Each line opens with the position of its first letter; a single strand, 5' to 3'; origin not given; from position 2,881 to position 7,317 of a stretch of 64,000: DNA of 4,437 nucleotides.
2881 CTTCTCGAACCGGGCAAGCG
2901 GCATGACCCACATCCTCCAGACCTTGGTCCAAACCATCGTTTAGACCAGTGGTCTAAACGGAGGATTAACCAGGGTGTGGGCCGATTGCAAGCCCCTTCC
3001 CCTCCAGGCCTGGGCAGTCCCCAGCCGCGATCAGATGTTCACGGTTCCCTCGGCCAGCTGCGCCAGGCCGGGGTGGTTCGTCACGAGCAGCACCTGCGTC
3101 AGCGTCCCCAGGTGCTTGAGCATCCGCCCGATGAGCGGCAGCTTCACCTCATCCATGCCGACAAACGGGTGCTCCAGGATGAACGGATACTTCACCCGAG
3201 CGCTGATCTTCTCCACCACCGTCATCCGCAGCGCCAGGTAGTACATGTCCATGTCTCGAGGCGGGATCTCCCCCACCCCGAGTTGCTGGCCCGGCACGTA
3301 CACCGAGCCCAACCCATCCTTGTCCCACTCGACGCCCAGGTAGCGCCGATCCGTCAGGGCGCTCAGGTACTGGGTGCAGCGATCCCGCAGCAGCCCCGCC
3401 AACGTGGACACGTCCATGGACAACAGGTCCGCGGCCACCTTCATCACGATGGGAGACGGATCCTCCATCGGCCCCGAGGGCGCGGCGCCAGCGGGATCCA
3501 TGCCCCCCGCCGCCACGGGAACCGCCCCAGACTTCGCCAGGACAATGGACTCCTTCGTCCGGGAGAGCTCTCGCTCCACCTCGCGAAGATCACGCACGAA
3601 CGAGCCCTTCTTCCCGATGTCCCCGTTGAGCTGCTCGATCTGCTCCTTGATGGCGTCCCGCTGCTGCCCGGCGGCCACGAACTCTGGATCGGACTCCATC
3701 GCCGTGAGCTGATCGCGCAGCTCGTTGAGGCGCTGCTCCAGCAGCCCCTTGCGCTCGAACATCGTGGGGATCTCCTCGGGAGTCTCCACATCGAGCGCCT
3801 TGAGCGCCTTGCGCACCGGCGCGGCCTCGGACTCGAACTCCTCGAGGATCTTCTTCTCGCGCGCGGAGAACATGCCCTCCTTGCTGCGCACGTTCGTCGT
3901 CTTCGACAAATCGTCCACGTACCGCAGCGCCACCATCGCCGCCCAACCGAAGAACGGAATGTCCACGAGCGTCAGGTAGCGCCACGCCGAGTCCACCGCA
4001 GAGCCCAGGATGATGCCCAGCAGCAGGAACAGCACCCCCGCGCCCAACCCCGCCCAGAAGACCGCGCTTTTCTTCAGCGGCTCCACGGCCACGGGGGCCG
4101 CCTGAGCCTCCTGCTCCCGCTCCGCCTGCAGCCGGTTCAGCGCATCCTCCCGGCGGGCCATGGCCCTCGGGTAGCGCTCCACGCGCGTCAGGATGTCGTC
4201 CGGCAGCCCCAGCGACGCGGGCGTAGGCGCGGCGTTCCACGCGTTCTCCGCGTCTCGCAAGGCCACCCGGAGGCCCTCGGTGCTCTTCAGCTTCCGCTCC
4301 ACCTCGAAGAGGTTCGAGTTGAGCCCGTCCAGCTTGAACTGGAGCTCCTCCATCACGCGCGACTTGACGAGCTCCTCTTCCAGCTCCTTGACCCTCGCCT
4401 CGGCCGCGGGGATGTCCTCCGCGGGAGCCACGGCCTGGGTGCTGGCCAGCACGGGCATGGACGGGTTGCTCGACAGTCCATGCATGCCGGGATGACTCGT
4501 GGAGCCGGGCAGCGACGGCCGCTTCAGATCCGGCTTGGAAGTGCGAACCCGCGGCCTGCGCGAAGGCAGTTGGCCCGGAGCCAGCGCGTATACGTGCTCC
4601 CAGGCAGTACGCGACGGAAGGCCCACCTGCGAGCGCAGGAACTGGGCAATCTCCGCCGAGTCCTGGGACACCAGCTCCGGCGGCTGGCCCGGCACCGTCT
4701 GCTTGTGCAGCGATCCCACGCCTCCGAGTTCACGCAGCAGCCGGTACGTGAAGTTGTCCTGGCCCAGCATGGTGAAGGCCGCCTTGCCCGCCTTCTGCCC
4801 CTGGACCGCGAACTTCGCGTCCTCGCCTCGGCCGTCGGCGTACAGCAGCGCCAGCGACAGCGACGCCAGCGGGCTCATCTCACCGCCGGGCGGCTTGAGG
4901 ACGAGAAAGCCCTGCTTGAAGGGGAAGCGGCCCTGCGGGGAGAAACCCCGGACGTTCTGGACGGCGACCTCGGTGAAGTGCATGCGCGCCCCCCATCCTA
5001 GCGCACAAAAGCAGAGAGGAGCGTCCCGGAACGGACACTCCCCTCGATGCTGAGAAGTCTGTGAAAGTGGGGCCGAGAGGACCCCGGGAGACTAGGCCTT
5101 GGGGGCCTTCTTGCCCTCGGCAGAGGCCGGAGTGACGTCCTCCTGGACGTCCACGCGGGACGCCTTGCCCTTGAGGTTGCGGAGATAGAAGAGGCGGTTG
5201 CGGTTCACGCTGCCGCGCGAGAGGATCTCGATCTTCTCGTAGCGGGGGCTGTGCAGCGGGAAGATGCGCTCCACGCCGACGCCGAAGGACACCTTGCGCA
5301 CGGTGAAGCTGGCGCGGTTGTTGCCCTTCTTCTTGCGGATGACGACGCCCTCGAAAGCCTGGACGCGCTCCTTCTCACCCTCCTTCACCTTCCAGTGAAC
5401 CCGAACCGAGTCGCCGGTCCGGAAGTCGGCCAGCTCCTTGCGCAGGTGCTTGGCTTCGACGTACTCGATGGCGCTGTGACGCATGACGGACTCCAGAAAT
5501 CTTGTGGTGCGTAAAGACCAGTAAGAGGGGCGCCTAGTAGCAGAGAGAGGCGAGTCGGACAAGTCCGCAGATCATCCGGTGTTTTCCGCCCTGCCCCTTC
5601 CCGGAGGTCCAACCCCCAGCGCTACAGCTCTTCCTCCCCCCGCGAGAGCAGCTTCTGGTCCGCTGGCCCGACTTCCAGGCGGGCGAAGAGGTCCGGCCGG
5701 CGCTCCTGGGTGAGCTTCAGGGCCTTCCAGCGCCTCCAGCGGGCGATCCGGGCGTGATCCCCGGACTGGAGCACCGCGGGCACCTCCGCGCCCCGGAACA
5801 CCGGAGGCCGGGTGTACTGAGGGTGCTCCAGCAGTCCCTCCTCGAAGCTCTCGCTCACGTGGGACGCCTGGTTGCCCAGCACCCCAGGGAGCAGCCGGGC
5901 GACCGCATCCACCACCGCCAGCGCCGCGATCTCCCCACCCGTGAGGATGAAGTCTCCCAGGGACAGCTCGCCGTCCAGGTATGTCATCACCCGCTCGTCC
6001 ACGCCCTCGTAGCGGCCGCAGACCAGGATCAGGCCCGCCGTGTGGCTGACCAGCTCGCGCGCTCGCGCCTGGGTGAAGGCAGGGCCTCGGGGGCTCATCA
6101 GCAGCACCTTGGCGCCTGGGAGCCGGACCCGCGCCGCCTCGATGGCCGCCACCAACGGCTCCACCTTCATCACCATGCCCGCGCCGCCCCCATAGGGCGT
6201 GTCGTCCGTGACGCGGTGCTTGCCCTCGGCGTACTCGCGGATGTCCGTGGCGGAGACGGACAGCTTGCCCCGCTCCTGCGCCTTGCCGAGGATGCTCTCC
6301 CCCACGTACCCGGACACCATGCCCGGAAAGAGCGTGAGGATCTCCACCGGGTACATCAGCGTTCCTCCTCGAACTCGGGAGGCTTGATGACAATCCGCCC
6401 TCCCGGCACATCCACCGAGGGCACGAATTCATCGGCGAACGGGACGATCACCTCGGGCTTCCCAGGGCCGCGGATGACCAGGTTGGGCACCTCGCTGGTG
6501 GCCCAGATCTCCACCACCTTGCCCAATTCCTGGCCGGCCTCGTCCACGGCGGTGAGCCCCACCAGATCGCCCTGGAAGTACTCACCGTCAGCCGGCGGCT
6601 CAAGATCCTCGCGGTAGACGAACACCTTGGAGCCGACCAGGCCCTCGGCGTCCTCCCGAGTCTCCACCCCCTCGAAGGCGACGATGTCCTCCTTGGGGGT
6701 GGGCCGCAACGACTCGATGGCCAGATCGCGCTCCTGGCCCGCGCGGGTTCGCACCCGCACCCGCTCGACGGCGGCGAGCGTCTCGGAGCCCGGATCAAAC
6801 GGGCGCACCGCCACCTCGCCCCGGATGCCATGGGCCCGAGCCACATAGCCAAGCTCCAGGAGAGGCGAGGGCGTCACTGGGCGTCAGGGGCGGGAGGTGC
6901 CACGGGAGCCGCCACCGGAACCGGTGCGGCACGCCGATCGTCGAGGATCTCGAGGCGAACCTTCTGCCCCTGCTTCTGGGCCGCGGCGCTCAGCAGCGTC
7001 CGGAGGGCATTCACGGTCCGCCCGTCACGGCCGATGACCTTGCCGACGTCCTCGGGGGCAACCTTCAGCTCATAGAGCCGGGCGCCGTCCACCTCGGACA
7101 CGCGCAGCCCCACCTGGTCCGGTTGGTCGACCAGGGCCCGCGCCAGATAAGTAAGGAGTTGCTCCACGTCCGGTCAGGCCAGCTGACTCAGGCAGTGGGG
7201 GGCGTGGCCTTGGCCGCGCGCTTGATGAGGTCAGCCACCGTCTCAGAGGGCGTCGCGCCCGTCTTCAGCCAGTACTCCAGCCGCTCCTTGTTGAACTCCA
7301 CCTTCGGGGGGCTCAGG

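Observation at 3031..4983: SMC/YhaN-like ABC-ATPase-fold membrane protein with every catalytic motif degenerate (candidate pseudo-ATPase)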

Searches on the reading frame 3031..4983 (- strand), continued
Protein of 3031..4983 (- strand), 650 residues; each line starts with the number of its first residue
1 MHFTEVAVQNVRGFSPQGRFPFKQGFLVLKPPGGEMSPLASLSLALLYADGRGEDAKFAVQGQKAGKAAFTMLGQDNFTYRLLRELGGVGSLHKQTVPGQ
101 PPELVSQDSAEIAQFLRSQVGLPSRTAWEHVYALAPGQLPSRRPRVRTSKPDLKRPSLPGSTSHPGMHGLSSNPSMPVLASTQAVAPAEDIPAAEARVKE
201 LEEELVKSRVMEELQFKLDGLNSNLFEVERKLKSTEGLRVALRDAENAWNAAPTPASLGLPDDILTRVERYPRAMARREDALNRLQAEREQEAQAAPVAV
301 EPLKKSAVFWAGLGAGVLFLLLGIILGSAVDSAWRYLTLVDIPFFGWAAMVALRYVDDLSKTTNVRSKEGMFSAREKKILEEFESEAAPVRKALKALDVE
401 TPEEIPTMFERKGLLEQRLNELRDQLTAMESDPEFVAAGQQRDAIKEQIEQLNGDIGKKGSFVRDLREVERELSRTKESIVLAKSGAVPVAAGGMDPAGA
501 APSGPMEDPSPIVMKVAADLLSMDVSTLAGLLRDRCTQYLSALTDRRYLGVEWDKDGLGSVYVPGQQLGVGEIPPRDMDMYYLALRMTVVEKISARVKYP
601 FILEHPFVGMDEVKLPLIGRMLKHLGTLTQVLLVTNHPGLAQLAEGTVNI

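Call 62: find_related_loci(query=A3, collection=genome_contigs, flank=5000)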
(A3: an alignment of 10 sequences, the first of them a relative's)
Query A3 (666 aa) in genome_contigs; peptide patterns used: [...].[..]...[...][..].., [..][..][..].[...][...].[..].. (x = any residue, [..] = any of these).
150 stretches matched a pattern; 17 encode a relative of the query (tblastn E <= 1e-3); 17 distinct loci.
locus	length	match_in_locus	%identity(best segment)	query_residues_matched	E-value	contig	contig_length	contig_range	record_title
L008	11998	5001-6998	100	1-666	0e+0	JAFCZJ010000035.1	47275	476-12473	MAG: Deltaproteobacteria bacterium isolate AB_03_Bin_195 AB_03_Bin_195_scaffold_259, whole genome shotgun sequence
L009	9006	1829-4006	45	1-665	0e+0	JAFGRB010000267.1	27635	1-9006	MAG: Deltaproteobacteria bacterium isolate Zod_Metabat.807 k87_7089901, whole genome shotgun sequence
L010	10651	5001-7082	44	1-665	0e+0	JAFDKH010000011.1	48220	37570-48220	MAG: Deltaproteobacteria bacterium isolate Meg22_46_Bin_104 Meg22_46_Bin_104_scaffold_456, whole genome shotgun sequence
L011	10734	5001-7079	42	1-666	5e-162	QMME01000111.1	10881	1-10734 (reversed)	MAG: Deltaproteobacteria bacterium isolate B64_G9 B64_Guay9_scaffold_07075, whole genome shotgun sequence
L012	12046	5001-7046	40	1-665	1e-148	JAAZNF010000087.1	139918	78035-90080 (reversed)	MAG: Myxococcales bacterium isolate AS27yjCOA_137 115304_AS27, whole genome shotgun sequence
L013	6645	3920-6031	40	1-665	6e-148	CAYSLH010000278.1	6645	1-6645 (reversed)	MAG TPA_asm: uncultured Myxococcales bacterium isolate SRP163575_co1_108 genome assembly, contig: NODE_25172_length_6645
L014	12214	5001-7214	40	1-665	8e-147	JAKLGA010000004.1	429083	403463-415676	MAG: Myxococcota bacterium isolate RA.bin29 RA.bin29_4, whole genome shotgun sequence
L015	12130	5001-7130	37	1-665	3e-144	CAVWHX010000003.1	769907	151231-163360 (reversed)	MAG: uncultured delta proteobacterium isolate MFD01476.bin.2.53 genome assembly, contig: contig_25409, whole genome shot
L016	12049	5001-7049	36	1-665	6e-144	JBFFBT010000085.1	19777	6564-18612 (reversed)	MAG: Myxococcota bacterium isolate Mix_mud12.2021.10.11 k141_1140948_length_19777_cov_10.0000, whole genome shotgun sequ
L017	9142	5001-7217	47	1-665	5e-143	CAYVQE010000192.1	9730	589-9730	MAG TPA_asm: uncultured Myxococcales bacterium isolate SRP141376_co4_87 genome assembly, contig: NODE_11509_length_9730_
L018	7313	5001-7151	39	1-665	2e-158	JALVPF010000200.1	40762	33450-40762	MAG: Myxococcales bacterium isolate A3_metabat1_scaf2bin.099 A3_NODE_214_length_40762_cov_1.790550, whole genome shotgun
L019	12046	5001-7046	41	1-665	2e-143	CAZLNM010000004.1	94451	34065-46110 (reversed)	MAG TPA_asm: uncultured Myxococcales bacterium isolate SRP278314_co2_58 genome assembly, contig: NODE_383_length_94451_c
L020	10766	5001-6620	42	189-665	4e-72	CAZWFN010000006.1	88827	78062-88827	MAG TPA_asm: uncultured Myxococcales bacterium isolate SRP332253_co1_126 genome assembly, contig: NODE_221_length_88827_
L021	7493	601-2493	27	1-665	7e-57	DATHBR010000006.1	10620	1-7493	MAG TPA_asm: Myxococcaceae bacterium isolate SMAG_U10721 k141_265660, whole genome shotgun sequence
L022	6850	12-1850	28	1-647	2e-56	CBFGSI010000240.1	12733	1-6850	MAG TPA_asm: uncultured Archangiaceae bacterium isolate SRR17295755_concoct_80 genome assembly, contig: ERZ23329302.4112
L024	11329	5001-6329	21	1-492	2e-8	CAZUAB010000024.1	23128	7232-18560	MAG TPA_asm: uncultured bacterium isolate binchicken_co235_406 genome assembly, contig: NODE_5453_length_23128_cov_5.454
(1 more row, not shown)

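Call 71: list_cluster_members(proteins=[P0121, P0122, P0124, P0126, P0132, P0136, P0143, P0149, P0157, P0183])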
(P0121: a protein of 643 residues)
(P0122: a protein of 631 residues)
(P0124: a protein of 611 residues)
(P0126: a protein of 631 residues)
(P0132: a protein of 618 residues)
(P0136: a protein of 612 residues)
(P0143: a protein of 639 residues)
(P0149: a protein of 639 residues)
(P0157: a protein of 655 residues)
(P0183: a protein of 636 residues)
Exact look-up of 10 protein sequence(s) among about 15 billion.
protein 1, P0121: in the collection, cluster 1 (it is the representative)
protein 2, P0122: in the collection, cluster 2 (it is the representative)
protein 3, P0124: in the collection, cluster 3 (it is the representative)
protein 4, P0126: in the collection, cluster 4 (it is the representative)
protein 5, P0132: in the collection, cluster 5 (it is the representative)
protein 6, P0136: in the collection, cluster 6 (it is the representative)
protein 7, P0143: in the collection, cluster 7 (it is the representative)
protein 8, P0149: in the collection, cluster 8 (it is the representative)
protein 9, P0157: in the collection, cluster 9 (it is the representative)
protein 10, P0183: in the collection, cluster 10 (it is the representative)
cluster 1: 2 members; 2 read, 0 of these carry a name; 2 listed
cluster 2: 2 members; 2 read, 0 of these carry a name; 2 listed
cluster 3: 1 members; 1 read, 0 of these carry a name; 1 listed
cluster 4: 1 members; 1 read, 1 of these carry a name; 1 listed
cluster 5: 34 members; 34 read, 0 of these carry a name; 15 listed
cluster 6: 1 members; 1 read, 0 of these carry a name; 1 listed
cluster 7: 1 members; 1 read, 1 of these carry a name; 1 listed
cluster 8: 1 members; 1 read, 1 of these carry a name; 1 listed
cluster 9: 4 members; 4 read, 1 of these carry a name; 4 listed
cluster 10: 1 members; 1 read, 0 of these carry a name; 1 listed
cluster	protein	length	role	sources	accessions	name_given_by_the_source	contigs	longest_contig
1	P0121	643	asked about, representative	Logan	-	-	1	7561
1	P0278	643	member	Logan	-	-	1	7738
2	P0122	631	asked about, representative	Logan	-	-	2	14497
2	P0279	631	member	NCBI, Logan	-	-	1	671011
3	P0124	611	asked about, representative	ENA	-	-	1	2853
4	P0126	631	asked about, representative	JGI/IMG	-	DNA repair exonuclease SbcCD ATPase subunit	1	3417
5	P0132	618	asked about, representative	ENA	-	-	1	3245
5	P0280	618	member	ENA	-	-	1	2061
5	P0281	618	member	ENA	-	-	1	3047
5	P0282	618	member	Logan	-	-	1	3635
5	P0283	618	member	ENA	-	-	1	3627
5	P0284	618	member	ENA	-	-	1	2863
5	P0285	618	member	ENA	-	-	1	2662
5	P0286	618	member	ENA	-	-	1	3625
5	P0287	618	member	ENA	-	-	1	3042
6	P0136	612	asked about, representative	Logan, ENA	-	-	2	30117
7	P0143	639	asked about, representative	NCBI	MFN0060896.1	MAG: chromosome segregation protein SMC [Myxococcaceae bacterium]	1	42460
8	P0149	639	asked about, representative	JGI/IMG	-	hypothetical protein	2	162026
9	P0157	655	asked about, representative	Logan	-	-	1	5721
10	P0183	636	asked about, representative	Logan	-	-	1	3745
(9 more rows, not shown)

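Call 72: find_encoding_contigs(protein=P0264, flank=4000, max_places=1)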
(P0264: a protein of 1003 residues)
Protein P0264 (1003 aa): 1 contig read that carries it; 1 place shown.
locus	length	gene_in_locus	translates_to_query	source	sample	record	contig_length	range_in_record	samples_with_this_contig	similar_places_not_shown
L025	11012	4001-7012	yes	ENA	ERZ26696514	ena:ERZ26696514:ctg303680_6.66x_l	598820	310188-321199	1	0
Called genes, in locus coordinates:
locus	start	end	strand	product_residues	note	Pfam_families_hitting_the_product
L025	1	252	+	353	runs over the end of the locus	PF02163:Peptidase_M50, PF04495:GRASP55_65 (weak), PF00595:PDZ (weak), PF13180:PDZ_2, PF17820:PDZ_6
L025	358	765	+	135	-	PF00886:Ribosomal_S16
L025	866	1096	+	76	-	PF13083:KH_KhpA-B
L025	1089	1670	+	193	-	PF01782:RimM, PF24986:PRC_RimM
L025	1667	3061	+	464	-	PF01746:tRNA_m1G_MT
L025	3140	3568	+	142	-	PF01245:Ribosomal_L19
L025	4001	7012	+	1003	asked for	-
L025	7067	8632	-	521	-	PF13522:GATase_6, PF13537:GATase_7, PF00156:Pribosyltran (weak)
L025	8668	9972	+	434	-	PF07730:HisKA_3, PF02518:HATPase_c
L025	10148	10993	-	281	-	-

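Call 73: find_encoding_contigs(protein=P0200, flank=4000, max_places=1)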
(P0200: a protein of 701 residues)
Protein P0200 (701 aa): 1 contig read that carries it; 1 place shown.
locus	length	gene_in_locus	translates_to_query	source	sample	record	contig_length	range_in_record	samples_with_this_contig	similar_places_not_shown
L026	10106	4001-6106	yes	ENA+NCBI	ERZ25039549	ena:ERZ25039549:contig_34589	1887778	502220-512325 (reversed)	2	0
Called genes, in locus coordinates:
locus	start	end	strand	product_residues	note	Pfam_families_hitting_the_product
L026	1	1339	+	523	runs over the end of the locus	PF02470:MlaD, PF28544:Helical_needle, PF27164:Aq_493_lipo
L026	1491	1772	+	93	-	PF00886:Ribosomal_S16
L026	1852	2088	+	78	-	PF13083:KH_KhpA-B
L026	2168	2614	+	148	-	PF01782:RimM (faint), PF05239:PRC (weak), PF24986:PRC_RimM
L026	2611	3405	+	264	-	PF01746:tRNA_m1G_MT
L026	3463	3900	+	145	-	PF01245:Ribosomal_L19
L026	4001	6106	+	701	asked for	-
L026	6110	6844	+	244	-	PF01351:RNase_HII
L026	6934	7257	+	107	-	PF02021:UPF0102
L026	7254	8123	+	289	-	PF00590:TP_methylase, PF23016:RsmI_C (weak)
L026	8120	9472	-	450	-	-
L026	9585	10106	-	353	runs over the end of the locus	PF00158:Sigma54_activat, PF14532:Sigma54_activ_2, PF07728:AAA_5 (weak), PF25601:AAA_lid_14, PF02954:HTH_8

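Call 74: find_encoding_contigs(protein=P0149, flank=4000, max_places=1)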
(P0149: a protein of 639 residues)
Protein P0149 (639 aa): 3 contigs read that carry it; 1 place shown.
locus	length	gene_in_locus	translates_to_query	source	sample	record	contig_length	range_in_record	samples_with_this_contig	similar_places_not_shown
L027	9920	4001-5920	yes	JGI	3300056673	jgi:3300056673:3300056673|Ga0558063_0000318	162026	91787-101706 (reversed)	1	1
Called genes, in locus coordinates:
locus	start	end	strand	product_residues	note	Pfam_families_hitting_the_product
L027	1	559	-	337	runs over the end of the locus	PF00512:HisKA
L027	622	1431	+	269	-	-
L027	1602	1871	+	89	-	PF00886:Ribosomal_S16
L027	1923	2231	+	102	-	PF13083:KH_KhpA-B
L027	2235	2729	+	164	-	PF01782:RimM, PF05239:PRC, PF24986:PRC_RimM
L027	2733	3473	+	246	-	PF01746:tRNA_m1G_MT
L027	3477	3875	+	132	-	PF01245:Ribosomal_L19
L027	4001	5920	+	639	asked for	-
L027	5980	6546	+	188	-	PF00440:TetR_N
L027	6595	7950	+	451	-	PF00037:Fer4 (weak), PF13237:Fer4_10 (faint), PF13484:Fer4_16 (faint), PF02036:SCP2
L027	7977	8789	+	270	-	PF00106:adh_short, PF08659:KR, PF13561:adh_short_C2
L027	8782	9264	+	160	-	PF13826:Monooxy_af470-like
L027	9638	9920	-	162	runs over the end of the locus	PF01590:GAF, PF13185:GAF_2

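Call 75: find_encoding_contigs(protein=P0212, flank=4000, max_places=1)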
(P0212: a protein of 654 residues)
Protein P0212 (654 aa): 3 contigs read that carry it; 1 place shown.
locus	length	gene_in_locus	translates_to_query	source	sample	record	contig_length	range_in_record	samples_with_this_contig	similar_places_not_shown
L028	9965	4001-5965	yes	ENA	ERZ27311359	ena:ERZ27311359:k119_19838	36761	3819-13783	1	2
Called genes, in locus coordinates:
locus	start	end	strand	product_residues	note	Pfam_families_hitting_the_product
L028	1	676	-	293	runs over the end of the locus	PF07264:EI24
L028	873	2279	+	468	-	PF04107:GCS2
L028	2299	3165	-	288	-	-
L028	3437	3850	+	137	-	PF01245:Ribosomal_L19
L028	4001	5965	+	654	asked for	-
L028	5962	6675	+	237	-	PF01351:RNase_HII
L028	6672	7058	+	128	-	PF08378:NERD (weak), PF02021:UPF0102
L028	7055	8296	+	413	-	PF00590:TP_methylase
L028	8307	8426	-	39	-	-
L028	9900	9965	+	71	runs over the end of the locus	-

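Call 76: find_encoding_contigs(protein=P0173, flank=4000, max_places=1)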
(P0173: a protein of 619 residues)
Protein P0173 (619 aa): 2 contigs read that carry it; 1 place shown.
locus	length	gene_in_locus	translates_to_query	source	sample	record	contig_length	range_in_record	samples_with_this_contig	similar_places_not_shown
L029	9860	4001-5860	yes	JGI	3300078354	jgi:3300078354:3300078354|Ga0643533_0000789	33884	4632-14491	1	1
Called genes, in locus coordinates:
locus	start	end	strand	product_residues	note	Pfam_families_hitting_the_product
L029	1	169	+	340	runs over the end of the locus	PF01193:RNA_pol_L, PF01000:RNA_pol_A_bac, PF03118:RNA_pol_A_CTD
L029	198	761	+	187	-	PF01196:Ribosomal_L17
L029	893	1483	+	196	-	-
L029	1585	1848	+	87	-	PF00886:Ribosomal_S16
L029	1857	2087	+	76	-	PF13083:KH_KhpA-B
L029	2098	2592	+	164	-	PF01782:RimM, PF05239:PRC, PF24986:PRC_RimM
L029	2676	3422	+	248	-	PF01746:tRNA_m1G_MT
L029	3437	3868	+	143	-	PF01245:Ribosomal_L19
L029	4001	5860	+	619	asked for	-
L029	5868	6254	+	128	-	PF02021:UPF0102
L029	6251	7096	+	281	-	PF00590:TP_methylase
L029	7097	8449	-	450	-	-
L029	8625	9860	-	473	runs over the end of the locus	PF00072:Response_reg, PF00158:Sigma54_activat, PF14532:Sigma54_activ_2, PF07728:AAA_5 (weak), PF25601:AAA_lid_14, PF02954:HTH_8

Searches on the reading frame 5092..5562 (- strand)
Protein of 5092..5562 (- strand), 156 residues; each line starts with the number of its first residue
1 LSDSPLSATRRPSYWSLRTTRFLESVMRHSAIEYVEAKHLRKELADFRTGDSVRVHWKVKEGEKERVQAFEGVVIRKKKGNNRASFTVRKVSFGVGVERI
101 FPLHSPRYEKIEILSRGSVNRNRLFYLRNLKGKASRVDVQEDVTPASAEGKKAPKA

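Call 12: search_protein_families(library=pfam, proteins=[window:5092-5562:-], max_evalue=0.001)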
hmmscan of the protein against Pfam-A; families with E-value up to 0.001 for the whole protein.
window:5092-5562:- (156 aa): 1 family
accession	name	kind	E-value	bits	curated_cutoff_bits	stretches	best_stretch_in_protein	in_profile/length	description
PF01245.26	Ribosomal_L19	-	1.7e-43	147.5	22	1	31-138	2-109/111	Ribosomal protein L19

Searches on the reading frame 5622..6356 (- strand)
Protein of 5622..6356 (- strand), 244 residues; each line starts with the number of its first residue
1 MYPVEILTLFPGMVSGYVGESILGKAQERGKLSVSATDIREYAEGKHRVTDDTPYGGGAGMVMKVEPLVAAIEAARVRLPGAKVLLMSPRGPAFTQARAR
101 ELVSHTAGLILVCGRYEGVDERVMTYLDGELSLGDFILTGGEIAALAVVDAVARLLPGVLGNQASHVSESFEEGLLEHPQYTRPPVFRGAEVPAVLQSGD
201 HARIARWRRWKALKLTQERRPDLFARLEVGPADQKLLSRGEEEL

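Call 12: search_protein_families(library=pfam, proteins=[window:5622-6356:-], max_evalue=0.001)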
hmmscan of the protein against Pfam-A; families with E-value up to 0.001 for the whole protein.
window:5622-6356:- (244 aa): 1 family
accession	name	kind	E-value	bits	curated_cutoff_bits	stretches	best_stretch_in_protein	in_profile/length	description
PF01746.26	tRNA_m1G_MT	-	8.2e-59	199.1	27.3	1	24-221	2-195/195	tRNA (Guanine-1)-methyltransferase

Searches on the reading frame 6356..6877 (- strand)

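Call 12: search_protein_families(library=pfam, proteins=[window:6356-6877:-], max_evalue=0.001)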
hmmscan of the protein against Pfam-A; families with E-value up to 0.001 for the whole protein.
window:6356-6877:- (173 aa): 3 families
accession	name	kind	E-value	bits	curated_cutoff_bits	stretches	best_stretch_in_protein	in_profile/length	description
PF01782.24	RimM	-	9.4e-18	64.7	23.5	1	9-91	2-84/84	RimM N-terminal domain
PF24986.1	PRC_RimM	-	2.3e-13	50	27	1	104-168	3-67/69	RimM PRC barrel domain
PF05239.21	PRC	-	1.7e-09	38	21.2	1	98-168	2-75/78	PRC-barrel domain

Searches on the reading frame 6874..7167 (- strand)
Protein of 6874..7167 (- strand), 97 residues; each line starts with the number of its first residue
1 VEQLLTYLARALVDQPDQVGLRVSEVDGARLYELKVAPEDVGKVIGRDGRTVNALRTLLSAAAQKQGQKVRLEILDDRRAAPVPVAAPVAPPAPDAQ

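Call 12: search_protein_families(library=pfam, proteins=[window:6874-7167:-], max_evalue=0.001)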
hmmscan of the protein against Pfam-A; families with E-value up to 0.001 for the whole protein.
window:6874-7167:- (97 aa): 1 family
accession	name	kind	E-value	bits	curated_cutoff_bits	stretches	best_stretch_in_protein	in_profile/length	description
PF13083.13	KH_KhpA-B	-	5.6e-24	84.3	32.1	1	2-74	1-73/73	KhpA/KhpB, KH domain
